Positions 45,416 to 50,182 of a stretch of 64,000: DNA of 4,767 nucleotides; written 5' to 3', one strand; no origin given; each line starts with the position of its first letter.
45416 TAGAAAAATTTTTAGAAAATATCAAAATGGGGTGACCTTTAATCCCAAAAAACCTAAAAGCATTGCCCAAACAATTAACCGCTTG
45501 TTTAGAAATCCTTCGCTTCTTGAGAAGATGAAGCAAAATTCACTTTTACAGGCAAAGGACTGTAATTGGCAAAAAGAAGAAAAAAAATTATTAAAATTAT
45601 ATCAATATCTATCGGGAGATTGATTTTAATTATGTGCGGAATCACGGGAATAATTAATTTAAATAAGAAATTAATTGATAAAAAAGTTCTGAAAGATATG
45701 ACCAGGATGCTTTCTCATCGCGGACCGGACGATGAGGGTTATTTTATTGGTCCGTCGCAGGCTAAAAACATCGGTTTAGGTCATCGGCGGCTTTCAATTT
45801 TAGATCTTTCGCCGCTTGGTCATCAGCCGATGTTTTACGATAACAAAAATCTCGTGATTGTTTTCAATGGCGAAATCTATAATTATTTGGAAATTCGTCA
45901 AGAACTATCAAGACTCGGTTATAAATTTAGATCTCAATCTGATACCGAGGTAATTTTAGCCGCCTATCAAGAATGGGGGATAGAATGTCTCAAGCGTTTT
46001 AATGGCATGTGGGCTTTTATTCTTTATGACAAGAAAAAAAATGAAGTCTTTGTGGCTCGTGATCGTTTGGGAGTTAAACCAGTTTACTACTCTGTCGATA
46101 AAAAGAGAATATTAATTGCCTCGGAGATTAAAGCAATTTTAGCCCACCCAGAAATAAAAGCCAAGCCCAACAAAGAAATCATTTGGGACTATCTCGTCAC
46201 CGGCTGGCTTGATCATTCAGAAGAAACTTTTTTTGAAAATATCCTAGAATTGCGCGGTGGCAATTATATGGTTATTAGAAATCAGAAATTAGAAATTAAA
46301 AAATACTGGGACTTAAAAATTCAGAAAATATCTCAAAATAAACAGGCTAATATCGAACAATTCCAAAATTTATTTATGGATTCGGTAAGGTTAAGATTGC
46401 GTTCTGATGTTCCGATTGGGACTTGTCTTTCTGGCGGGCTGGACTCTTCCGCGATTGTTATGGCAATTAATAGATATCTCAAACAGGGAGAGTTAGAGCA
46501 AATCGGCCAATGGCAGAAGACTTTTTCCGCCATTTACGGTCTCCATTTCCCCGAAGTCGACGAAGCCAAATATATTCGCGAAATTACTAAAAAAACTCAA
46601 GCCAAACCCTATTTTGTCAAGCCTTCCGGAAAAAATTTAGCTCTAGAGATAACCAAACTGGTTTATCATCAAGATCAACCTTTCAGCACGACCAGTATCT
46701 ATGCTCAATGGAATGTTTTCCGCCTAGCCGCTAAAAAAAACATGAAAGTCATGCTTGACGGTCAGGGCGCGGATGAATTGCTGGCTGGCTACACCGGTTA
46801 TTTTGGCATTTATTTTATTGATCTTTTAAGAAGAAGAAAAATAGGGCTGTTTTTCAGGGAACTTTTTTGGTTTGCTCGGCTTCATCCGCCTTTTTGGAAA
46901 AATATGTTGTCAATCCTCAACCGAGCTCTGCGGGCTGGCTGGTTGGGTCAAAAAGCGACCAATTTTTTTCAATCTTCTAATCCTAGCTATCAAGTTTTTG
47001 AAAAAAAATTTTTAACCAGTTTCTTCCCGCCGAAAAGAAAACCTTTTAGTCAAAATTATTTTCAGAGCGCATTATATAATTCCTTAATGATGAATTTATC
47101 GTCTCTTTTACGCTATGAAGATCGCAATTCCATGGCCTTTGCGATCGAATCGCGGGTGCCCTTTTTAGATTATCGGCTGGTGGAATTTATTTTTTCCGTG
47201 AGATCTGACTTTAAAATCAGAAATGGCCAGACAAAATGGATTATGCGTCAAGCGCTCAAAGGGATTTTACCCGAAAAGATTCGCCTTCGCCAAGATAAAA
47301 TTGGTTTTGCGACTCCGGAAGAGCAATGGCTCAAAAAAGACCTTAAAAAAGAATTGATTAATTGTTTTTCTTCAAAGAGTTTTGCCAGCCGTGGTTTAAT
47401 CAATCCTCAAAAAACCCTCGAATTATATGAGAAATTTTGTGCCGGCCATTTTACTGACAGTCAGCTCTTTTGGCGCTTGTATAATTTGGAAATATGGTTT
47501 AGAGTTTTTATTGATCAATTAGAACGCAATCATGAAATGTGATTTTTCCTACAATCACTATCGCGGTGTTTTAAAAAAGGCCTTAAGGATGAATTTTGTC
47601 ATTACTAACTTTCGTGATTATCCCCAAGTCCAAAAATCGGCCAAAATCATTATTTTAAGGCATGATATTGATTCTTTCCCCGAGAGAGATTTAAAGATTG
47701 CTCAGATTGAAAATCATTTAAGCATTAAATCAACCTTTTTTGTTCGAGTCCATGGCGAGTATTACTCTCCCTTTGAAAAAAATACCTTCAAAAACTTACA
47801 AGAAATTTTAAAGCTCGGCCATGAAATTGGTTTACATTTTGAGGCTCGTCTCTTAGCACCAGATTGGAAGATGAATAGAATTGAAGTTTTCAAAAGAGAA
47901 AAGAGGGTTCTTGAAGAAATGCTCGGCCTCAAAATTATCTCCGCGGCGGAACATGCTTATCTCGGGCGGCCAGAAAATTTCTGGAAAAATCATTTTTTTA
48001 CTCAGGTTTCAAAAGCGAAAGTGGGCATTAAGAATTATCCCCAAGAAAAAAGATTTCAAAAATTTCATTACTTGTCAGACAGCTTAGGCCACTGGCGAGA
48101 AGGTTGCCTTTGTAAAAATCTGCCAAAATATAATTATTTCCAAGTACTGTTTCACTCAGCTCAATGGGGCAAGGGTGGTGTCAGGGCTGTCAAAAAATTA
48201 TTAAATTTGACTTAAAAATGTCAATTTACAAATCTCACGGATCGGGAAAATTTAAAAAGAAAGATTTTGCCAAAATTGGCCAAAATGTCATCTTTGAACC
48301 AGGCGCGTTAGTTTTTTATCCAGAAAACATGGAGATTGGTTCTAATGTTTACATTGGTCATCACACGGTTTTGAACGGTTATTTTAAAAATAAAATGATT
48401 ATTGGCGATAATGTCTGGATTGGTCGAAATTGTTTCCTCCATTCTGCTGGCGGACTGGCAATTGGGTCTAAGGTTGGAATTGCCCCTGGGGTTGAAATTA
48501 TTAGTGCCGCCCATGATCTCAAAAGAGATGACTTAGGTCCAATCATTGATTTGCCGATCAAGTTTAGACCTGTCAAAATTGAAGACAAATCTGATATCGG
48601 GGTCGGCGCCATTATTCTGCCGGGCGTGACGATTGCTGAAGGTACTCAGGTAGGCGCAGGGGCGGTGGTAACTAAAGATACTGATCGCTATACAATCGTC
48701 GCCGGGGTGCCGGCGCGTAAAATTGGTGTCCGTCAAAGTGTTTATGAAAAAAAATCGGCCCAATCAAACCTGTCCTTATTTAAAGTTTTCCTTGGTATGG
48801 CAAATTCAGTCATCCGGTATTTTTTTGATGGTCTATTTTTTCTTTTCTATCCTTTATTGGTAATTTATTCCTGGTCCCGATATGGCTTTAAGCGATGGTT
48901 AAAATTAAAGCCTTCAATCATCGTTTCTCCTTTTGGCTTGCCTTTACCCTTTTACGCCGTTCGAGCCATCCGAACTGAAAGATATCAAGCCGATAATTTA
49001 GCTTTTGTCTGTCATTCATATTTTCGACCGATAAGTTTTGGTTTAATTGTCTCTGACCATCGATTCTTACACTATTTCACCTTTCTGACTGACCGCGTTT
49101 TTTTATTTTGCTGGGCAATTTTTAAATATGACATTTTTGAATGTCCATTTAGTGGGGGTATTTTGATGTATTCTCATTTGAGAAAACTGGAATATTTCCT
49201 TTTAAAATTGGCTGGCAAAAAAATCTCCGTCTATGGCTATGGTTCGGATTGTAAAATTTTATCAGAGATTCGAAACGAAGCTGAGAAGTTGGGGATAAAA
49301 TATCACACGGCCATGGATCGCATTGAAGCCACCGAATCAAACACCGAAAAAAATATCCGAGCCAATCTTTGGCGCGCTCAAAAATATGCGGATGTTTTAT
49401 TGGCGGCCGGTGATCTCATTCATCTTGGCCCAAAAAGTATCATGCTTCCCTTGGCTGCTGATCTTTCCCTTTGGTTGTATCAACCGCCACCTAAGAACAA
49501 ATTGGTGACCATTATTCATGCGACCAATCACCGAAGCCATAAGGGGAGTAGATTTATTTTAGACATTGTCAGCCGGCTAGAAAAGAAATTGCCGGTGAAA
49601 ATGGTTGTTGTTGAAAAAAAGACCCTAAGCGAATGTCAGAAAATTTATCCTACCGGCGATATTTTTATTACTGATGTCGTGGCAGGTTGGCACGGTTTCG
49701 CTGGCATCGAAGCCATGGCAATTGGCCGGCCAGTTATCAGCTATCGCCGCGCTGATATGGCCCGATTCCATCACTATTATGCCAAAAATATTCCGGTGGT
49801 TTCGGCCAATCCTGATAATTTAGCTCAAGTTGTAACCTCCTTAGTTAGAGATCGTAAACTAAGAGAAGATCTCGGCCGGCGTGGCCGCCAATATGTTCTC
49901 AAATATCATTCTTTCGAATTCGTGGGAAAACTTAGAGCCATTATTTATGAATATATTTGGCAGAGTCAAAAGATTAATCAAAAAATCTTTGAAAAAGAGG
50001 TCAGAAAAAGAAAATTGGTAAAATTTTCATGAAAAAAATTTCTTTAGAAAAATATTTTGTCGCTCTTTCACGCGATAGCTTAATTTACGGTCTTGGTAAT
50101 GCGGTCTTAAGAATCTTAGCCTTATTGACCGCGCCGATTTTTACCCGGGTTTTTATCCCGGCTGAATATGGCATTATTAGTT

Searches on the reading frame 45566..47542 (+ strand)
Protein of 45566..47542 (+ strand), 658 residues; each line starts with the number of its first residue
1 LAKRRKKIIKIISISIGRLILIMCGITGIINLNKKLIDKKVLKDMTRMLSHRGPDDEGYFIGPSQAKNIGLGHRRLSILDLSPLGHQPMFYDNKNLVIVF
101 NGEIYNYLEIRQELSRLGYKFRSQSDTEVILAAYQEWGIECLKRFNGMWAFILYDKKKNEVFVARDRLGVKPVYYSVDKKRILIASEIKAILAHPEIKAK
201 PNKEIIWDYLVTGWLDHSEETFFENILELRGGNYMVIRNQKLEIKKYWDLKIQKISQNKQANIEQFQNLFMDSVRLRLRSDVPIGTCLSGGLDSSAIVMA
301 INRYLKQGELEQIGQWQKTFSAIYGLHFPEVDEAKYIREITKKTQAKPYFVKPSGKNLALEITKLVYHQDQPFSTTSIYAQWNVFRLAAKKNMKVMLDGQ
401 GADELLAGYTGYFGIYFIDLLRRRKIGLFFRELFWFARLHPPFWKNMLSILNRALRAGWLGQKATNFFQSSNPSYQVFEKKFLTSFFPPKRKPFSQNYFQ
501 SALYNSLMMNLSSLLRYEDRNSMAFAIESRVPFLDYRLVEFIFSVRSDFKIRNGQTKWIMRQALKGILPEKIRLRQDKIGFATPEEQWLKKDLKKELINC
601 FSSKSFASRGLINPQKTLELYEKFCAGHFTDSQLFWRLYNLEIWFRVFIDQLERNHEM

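Call 10: search_protein_families(library=pfam, proteins=[window:45566-47542:+], max_evalue=0.001)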
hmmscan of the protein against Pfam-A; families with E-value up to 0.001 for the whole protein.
window:45566-47542:+ (658 aa): 4 families
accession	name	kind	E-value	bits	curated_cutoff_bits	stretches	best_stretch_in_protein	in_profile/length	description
PF00733.27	Asn_synthase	-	2.3e-74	251.6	21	1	266-646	2-354/354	Asparagine synthase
PF13537.11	GATase_7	-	8.3e-48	161.9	25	1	73-193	1-123/123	Glutamine amidotransferase domain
PF13522.11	GATase_6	-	3.1e-45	153.8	27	1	54-187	1-130/130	Glutamine amidotransferase domain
PF12481.13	DUF3700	-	1.9e-07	31.2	27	1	92-191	73-175/228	Aluminium induced protein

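Call 37: search_protein_families(library=ncbifam, proteins=[window:45566-47542:+], max_evalue=1e-10)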
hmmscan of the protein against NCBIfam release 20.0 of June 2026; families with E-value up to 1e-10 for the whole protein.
window:45566-47542:+ (658 aa): 9 families
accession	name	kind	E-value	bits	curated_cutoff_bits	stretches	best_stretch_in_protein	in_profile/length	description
TIGR01536.1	asn_synth_AEB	equivalog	1.8e-145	485.9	267.1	1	24-581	1-517/517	asparagine synthase (glutamine-hydrolyzing)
TIGR03108.1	eps_aminotran_1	hypoth_equivalog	8e-128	427.8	816.9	2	23-429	1-393/628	XrtA/PEP-CTERM system amidotransferase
NF033535.1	lass_lactam_cya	exception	5.5e-109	365.6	525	2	23-435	1-401/668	lasso peptide isopeptide bond-forming cyclase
TIGR03104.1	trio_amidotrans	equivalog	1.6e-98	330.5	570.1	2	23-412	1-383/589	N-acetylglutaminylglutamine amidotransferase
NF006949.0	PRK09431.1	equivalog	1.6e-87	294.3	499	3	23-194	1-168/554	asparagine synthase B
NF033561.1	macrolact_Ik_Al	subfamily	2.9e-21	75.7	300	1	142-647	76-557/561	albusnodin/ikarugamycin family macrolactam cyclase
NF001484.0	PRK00331.1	subfamily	1.3e-12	47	381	1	87-194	86-201/601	isomerizing glutamine--fructose-6-phosphate transaminase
TIGR01135.1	glmS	equivalog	5e-12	45.1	418.05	1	88-194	86-200/607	glutamine--fructose-6-phosphate transaminase (isomerizing)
TIGR01134.1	purF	equivalog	7.2e-11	42.1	350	0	68-193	65-201/432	amidophosphoribosyltransferase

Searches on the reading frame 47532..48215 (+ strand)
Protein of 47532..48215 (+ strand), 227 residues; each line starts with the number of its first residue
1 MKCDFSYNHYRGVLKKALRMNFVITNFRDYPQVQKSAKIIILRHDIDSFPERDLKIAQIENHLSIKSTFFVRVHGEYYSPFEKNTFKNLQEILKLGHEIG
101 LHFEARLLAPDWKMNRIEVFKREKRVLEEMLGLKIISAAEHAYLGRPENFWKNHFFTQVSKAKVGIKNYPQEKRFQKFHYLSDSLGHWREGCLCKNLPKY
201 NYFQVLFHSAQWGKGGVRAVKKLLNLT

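Call 10: search_protein_families(library=pfam, proteins=[window:47532-48215:+], max_evalue=0.001)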
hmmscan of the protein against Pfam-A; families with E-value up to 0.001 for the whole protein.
window:47532-48215:+ (227 aa): 0 families

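Call 13: search_protein_families(library=ncbifam, proteins=[window:47532-48215:+], max_evalue=0.01)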
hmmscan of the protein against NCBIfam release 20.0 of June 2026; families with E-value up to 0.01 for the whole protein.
window:47532-48215:+ (227 aa): 1 family
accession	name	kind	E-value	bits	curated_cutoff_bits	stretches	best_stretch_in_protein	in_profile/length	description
TIGR02764.1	spore_ybaN_pdaB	equivalog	0.0041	16.9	237.4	1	34-118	2-80/191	polysaccharide deacetylase family sporulation protein PdaB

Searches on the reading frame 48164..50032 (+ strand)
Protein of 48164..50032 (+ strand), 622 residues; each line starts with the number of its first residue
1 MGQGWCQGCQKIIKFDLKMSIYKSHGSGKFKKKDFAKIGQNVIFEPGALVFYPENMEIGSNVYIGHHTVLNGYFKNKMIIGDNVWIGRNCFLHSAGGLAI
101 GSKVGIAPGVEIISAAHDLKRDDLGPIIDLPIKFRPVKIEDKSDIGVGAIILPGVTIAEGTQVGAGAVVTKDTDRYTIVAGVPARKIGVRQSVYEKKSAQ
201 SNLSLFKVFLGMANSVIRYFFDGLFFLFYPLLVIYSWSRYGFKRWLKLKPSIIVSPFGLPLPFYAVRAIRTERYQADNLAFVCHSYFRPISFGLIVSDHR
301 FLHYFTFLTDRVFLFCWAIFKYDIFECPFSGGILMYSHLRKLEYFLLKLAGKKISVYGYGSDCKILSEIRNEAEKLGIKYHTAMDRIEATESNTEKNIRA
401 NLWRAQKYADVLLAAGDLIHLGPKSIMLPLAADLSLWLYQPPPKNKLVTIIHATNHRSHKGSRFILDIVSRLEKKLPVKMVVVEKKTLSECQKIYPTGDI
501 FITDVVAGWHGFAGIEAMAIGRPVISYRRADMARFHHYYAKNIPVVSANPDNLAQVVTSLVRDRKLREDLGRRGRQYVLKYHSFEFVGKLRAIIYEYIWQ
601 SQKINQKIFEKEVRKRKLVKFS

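Call 4: search_protein_families(library=pfam, proteins=[window:48164-50032:+], max_evalue=0.01)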
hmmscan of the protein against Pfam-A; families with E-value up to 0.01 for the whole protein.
window:48164-50032:+ (622 aa): 6 families
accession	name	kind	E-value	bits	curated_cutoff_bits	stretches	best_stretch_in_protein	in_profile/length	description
PF00132.30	Hexapep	-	3e-12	46.1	27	1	137-171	2-36/36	Bacterial transferase hexapeptide (six repeats)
PF14602.12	Hexapep_2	-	3.1e-06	27.3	27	1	136-171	1-34/34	Hexapeptide repeat of succinyl-transferase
PF13524.12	Glyco_trans_1_2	-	4e-06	27.3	25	1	516-584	69-135/144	Glycosyl transferase-like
PF00534.26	Glycos_transf_1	-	3.1e-05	24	26.4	1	499-576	94-171/172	Glycosyl transferases group 1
PF25084.1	LbH_EIF2B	-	6.9e-05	23.2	54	0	54-95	14-56/105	EIF2B subunit epsilon LbH domain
PF13692.12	Glyco_trans_1_4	-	0.00096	19.9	27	1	487-563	67-142/142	Glycosyl transferases group 1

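Call 13: search_protein_families(library=ncbifam, proteins=[window:48164-50032:+], max_evalue=0.01)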
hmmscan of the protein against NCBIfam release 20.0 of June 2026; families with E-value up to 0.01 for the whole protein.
window:48164-50032:+ (622 aa): 51 families (the best 25 are shown)
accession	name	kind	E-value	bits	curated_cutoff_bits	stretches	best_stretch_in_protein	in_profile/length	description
NF007797.0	PRK10502.1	subfamily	2.4e-22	79.5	192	2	77-190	72-179/183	WcaF family extracellular polysaccharide biosynthesis acetyltransferase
TIGR03570.1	NeuD_NnaD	subfamily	1.5e-16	60.6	160.8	1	137-185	154-202/202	NeuD/PglB/VioB family sugar acetyltransferase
TIGR03532.1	DapD_Ac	equivalog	3e-15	56.5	231.75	1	132-197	156-221/231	2,3,4,5-tetrahydropyridine-2,6-dicarboxylate N-acetyltransferase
NF007240.0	PRK09677.1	equivalog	4.5e-15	55.7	243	1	58-190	46-184/192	putative lipopolysaccharide biosynthesis O-acetyl transferase WbbJ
NF007076.0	PRK09527.1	equivalog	1.4e-14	54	347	2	99-187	97-182/203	galactoside O-acetyltransferase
NF007499.0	PRK10092.1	equivalog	2e-14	53.8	314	1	77-187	73-180/183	maltose O-acetyltransferase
NF058585.1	HptprglPActTf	PfamEq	3.4e-14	52.8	300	2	137-200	107-170/172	heptaprenylglyceryl phosphate O-acetyltransferase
TIGR03308.1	phn_thr-fam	hypoth_equivalog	7.2e-14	52.1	201.65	1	135-190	107-162/204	phosphonate metabolim protein, transferase hexapeptide repeat family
TIGR04008.1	WcaF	equivalog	3.4e-13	49.9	326.3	1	75-187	69-175/180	colanic acid biosynthesis acetyltransferase WcaF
NF038307.1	EPS_acetyl_HpsU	equivalog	7.1e-13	48.6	305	2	76-186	70-174/178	hormogonium polysaccharide biosynthesis acetyltransferase HpsU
NF033468.1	stregram_VatI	exception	2.7e-12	46.9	415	1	129-192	106-168/208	streptogramin A O-acetyltransferase Vat(I)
NF041874.1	EPS_EpsC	equivalog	2.7e-11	43.5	150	1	138-187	115-164/168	serine O-acetyltransferase EpsC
NF000311.1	Vat_ABCDEFH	equivalog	1.6e-10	40.9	300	1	129-192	104-166/201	Vat family streptogramin A O-acetyltransferase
NF000490.1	chloram_CatB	equivalog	1.9e-10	40.4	350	1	143-192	117-166/210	type B chloramphenicol O-acetyltransferase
NF000097.1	stregram_VatC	exception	1.7e-09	37.9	425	1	129-200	112-181/212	streptogramin A O-acetyltransferase Vat(C)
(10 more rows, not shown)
